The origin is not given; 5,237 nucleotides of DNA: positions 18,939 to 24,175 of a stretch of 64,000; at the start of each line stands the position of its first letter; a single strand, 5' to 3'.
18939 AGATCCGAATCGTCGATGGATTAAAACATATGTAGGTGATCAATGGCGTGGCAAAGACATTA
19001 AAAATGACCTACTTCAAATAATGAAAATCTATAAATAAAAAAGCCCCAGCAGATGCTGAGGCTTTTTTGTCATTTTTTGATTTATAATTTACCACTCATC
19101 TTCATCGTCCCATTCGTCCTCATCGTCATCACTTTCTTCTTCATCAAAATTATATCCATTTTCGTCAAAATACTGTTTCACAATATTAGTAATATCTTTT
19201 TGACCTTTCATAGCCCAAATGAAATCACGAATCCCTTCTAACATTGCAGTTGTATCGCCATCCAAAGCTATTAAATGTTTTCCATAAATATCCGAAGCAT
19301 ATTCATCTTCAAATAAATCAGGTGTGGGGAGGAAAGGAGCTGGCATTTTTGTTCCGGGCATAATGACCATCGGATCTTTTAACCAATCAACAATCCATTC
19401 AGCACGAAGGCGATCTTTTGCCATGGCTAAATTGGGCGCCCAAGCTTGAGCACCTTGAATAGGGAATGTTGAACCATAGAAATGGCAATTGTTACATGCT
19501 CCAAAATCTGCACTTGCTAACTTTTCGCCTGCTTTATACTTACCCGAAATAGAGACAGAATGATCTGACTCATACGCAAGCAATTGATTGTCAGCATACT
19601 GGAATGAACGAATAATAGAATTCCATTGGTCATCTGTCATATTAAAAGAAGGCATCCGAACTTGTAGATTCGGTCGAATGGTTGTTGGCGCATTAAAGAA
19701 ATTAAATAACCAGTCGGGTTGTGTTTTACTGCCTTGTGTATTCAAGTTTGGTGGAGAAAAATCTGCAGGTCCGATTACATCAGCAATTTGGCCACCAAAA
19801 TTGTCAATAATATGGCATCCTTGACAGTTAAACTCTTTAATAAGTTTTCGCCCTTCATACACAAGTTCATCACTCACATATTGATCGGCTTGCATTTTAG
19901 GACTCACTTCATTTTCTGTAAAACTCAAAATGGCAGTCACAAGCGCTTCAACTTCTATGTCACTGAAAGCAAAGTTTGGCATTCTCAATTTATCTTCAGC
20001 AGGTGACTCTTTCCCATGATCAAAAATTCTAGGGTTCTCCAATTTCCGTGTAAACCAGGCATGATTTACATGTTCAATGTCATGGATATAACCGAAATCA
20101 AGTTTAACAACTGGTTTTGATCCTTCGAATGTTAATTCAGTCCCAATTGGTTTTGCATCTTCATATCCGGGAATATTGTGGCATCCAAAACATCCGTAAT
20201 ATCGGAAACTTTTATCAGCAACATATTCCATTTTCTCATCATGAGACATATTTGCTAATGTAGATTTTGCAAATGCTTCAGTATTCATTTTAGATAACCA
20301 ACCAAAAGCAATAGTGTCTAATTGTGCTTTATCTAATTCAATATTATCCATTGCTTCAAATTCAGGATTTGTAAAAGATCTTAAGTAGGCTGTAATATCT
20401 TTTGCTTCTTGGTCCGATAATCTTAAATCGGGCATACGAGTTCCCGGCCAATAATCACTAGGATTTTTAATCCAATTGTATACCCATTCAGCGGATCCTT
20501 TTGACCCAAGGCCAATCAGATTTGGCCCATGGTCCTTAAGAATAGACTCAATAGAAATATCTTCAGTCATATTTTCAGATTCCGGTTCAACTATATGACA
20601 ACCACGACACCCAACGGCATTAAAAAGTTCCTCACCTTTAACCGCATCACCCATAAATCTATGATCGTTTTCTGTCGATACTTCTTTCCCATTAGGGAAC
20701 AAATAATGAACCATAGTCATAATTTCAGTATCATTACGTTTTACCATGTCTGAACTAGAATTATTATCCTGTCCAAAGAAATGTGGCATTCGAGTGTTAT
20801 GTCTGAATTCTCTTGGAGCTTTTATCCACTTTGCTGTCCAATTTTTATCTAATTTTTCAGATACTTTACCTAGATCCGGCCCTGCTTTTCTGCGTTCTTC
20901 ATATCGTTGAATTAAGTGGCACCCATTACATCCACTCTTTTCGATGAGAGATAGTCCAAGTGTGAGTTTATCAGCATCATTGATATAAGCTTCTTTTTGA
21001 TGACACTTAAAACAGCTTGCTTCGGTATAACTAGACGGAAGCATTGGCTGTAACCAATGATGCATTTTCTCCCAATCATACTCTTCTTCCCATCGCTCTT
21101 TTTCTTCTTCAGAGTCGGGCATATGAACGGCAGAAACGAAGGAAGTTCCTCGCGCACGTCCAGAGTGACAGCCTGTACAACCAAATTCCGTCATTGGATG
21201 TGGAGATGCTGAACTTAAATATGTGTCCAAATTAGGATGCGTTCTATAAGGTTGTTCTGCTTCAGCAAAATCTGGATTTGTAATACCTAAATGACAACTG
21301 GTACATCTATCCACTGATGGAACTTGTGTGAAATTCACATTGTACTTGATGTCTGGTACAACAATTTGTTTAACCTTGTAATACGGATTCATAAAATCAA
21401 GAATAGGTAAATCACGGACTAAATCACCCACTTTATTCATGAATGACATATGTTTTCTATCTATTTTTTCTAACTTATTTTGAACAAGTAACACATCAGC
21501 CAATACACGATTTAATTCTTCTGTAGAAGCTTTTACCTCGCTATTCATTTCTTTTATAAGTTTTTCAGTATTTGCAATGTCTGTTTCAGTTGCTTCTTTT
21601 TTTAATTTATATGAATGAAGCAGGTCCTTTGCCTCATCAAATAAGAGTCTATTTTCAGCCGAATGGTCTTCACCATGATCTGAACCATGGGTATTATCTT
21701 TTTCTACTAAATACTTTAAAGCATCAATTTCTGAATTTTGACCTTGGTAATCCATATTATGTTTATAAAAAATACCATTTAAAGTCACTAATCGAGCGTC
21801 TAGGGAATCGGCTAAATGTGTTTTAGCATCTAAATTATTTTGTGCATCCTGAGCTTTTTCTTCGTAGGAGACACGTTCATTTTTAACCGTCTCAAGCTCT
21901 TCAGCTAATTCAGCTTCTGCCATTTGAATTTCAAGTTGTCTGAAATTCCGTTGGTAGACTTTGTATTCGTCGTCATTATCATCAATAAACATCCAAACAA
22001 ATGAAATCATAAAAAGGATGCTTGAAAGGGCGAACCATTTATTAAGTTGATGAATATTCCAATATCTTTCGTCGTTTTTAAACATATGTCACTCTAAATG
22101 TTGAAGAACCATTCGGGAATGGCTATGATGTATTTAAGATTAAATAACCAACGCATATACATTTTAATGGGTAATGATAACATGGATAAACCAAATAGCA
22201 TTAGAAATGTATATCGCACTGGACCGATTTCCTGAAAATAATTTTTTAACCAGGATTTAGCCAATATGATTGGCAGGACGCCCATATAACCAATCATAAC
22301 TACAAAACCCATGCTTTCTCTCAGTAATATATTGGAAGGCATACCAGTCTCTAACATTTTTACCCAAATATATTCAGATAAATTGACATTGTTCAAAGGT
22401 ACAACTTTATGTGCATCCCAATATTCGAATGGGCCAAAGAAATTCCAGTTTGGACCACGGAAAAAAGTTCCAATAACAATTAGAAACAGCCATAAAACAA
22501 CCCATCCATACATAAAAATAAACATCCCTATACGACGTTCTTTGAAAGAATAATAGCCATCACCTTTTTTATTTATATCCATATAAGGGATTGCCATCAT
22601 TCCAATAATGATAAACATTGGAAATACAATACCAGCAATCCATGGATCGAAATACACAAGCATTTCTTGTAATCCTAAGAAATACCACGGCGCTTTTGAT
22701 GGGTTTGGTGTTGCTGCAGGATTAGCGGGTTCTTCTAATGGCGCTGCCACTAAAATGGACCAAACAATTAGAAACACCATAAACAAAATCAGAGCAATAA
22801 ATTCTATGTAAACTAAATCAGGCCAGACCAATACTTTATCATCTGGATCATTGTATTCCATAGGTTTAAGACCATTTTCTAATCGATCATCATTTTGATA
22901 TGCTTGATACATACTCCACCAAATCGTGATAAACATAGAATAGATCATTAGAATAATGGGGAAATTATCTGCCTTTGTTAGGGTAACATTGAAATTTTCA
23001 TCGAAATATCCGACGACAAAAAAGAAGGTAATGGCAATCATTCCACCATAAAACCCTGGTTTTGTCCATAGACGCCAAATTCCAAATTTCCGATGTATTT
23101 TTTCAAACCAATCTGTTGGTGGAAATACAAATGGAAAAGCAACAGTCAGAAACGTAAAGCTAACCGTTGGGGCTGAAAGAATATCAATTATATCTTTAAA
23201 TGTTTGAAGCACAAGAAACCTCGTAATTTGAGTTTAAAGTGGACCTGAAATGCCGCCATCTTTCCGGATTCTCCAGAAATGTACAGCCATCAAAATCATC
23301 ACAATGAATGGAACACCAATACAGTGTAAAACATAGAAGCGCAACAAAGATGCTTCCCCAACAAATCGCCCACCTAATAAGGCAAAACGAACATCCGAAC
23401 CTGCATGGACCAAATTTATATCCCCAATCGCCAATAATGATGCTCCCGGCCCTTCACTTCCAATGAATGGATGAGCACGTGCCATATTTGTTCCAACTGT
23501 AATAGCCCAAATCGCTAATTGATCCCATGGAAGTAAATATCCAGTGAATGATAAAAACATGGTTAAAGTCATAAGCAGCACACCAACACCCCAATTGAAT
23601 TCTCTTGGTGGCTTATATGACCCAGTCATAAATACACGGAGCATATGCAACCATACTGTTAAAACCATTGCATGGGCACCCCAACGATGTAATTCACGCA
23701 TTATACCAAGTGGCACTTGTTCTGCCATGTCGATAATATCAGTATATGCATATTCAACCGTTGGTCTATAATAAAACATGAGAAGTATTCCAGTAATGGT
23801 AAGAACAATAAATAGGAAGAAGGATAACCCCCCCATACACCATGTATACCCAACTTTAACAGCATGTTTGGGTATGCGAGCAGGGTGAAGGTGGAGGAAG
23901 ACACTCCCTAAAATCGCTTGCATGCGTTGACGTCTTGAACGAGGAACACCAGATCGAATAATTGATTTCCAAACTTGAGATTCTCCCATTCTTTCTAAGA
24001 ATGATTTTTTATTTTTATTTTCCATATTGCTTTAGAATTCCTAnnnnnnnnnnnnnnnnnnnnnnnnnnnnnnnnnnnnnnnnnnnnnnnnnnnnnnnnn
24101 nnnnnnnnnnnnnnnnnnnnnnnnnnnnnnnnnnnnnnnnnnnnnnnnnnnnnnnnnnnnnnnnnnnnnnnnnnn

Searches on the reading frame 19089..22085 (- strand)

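Call 43: search_protein_families(library=pfam, proteins=[window:19089-22085:-], max_evalue=0.001)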
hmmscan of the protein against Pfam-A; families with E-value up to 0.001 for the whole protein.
window:19089-22085:- (998 aa): 7 families
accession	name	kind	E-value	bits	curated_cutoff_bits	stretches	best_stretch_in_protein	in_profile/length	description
PF00034.26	Cytochrom_C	-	6.6e-21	75.9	21.3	1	482-570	2-88/90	Cytochrome c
PF13442.11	Cytochrome_CBB3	-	1.3e-17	64.3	27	1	481-568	3-68/68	Cytochrome C oxidase, cbb3-type, subunit III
PF02433.20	FixO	-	6.4e-08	32.8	29.6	0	399-466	100-167/219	Cytochrome C oxidase, mono-heme subunit/FixO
PF14522.11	Cytochrome_C7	-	1.2e-06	28.7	24.8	0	296-390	8-66/67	Cytochrome c7 and related cytochrome c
PF14495.11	Cytochrom_C550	-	2.2e-05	24.6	27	0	849-906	25-80/136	Cytochrome c-550 domain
PF14537.11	Cytochrom_c3_2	-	8.6e-05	23.4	25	0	342-392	13-66/79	Cytochrome c3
PF22113.1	Mtrc-MtrF_II-IV_dom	-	0.0001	22.4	30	0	250-310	112-166/176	Outer membrane cytochrome MtrC/MtrF-like, domains II/IV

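Call 79: search_protein_families(library=ncbifam, proteins=[window:19089-22085:-], max_evalue=0.01)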
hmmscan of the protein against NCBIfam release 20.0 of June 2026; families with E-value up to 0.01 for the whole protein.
window:19089-22085:- (998 aa): 12 families
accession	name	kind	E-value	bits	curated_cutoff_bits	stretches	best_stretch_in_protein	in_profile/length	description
TIGR04485.1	thiosulf_SoxX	equivalog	3.4e-19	69.3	61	2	383-463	2-76/78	sulfur oxidation c-type cytochrome SoxX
NF040971.1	cytc_ExtS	equivalog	3e-12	46.3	100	1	699-825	127-259/262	selenite/tellurite reduction operon c-type cytochrome lipoprotein ExtS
NF011055.0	PRK14487.1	subfamily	1.2e-09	37.9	218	1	399-447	106-154/212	cbb3-type cytochrome c oxidase subunit II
TIGR00781.1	ccoO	equivalog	1.1e-08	35.1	200.65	0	399-449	100-151/232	cytochrome-c oxidase, cbb3-type subunit II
NF011054.0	PRK14486.1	equivalog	9.7e-08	31.8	447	0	517-592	101-179/294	putative bifunctional cbb3-type cytochrome c oxidase subunit II/cytochrome c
NF011053.0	PRK14485.1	subfamily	1.4e-06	26.8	1080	0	398-473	588-663/716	putative bifunctional cbb3-type cytochrome c oxidase subunit I/II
NF045773.1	cytochro_C550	exception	6e-06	26.2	125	0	519-569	72-117/118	cytochrome c550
NF050122.1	bc1_QcrC_actin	exception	8.4e-06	25.3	200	0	430-570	83-210/253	cytochrome bc1 complex diheme cytochrome c subunit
TIGR02603.1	CxxCH_TIGR02603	domain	0.00017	21.6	68.15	0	479-544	1-52/134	putative heme-binding domain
TIGR00782.1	ccoP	equivalog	0.0016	17.8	179.95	0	689-765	154-225/285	cytochrome-c oxidase, cbb3-type subunit III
TIGR03507.1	decahem_SO1788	subfamily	0.003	16.1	209.3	0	251-325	262-318/672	OmcA/MtrC family decaheme c-type cytochrome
TIGR02168.1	SMC_prok_B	equivalog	0.0085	13.8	567.35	0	52-211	259-415/1181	chromosome segregation protein SMC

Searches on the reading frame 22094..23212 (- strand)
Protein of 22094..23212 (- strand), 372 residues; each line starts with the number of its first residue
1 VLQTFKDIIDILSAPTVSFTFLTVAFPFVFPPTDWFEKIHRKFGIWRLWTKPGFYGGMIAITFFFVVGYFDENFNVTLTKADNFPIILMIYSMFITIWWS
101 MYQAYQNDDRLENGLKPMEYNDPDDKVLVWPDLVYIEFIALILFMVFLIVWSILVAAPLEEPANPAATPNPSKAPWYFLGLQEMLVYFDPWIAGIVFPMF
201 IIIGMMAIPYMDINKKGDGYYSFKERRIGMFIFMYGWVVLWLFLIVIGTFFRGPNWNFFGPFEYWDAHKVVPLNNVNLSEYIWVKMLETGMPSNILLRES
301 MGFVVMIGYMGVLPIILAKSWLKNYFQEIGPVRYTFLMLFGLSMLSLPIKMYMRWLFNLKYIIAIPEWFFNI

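Call 43: search_protein_families(library=pfam, proteins=[window:22094-23212:-], max_evalue=0.001)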
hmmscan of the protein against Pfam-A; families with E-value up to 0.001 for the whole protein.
window:22094-23212:- (372 aa): 1 family
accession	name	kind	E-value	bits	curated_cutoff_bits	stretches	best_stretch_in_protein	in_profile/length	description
PF00032.22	Cytochrom_B_C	-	3.1e-05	24.6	20.7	1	162-248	1-82/102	Cytochrome b(C-terminal)/b6/petD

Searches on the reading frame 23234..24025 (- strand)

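Call 43: search_protein_families(library=pfam, proteins=[window:23234-24025:-], max_evalue=0.001)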
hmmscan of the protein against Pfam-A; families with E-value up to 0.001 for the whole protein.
window:23234-24025:- (263 aa): 3 families
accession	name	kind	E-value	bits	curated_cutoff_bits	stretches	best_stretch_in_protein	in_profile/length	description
PF00033.24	Cytochrome_B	-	5.2e-40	137.7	27.2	2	57-190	9-143/189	Cytochrome b/b6/petB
PF13631.11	Cytochrom_B_N_2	-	4.8e-31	108.4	27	1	119-258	2-121/169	Cytochrome b(N-terminal)/b6/petB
PF14358.11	DUF4405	-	2.3e-07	31.7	26.7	1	67-128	5-62/66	Domain of unknown function (DUF4405)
